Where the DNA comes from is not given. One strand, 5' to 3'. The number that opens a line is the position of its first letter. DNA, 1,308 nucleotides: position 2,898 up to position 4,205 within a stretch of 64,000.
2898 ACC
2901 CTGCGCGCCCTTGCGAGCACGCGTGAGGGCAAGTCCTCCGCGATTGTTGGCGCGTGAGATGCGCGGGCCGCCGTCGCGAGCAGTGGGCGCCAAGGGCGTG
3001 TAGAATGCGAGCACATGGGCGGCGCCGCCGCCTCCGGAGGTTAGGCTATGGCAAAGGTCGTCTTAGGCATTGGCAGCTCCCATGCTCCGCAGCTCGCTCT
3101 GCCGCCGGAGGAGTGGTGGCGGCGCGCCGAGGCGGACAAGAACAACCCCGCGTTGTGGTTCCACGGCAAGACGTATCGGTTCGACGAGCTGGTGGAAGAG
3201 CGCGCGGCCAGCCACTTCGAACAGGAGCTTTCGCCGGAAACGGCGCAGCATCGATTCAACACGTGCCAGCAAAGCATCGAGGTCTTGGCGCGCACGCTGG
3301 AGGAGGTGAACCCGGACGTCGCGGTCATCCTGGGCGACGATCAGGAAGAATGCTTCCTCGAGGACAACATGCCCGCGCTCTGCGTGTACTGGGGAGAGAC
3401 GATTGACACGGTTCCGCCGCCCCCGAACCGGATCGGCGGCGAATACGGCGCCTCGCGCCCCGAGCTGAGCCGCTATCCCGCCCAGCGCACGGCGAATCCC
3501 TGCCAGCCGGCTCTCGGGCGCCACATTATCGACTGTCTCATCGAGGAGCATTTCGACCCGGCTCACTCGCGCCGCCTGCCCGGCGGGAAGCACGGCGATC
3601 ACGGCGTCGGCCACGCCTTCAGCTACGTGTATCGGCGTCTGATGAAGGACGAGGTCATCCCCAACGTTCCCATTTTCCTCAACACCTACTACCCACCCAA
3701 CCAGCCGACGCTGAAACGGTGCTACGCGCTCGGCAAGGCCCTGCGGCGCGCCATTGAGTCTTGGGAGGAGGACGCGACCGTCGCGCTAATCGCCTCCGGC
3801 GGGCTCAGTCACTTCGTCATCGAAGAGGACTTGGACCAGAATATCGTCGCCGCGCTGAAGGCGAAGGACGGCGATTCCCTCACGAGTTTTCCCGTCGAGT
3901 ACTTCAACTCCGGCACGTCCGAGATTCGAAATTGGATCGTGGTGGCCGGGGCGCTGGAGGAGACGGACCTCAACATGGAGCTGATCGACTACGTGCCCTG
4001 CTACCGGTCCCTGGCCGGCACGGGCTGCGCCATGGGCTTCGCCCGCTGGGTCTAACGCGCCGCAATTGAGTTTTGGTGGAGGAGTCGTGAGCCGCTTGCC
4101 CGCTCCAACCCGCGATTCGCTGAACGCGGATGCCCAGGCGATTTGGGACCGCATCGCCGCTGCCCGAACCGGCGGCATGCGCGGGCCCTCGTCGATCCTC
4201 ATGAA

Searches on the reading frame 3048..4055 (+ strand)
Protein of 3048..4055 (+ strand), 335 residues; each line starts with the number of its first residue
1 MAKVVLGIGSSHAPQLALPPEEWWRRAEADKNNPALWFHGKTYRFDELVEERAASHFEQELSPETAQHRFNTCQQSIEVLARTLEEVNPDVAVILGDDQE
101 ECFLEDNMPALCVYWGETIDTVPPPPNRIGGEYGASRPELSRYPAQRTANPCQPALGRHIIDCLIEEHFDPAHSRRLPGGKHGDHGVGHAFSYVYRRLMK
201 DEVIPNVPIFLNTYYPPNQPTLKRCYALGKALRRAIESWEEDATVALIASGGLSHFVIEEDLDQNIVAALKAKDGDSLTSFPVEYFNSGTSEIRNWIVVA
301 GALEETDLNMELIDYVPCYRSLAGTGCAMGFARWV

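Call 71: find_encoding_contigs(protein=window:3048-4055:+, flank=10000, max_places=4)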
Protein window:3048-4055:+ (335 aa): 2 contigs read that carry it; 1 place shown.
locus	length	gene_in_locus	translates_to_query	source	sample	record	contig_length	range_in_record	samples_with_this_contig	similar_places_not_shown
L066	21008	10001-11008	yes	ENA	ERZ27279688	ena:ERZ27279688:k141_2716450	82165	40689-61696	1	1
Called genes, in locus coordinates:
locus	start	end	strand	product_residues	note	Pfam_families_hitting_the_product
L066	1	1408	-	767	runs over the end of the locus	PF04234:CopC, PF05425:CopD, PF13115:YtkA, PF13442:Cytochrome_CBB3, PF00034:Cytochrom_C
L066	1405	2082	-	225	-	-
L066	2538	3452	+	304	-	PF12973:Cupin_7 (weak), PF07883:Cupin_2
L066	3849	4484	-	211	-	PF01545:Cation_efflux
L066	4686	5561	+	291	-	PF00797:Acetyltransf_2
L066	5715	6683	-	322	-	PF07731:Cu-oxidase_2 (faint), PF07732:Cu-oxidase_3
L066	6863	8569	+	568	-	PF00496:SBP_bac_5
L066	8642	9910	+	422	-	PF00355:Rieske, PF19301:LigXa_C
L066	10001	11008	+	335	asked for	PF02900:LigB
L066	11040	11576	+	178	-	PF02627:CMD (weak)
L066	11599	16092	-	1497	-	PF02514:CobN-Mg_chel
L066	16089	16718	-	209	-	PF02572:CobA_CobO_BtuR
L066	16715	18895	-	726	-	PF14742:GDE_N_bis, PF06202:GDE_C (weak), PF22422:MGH1-like_GH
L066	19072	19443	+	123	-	-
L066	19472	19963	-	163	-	-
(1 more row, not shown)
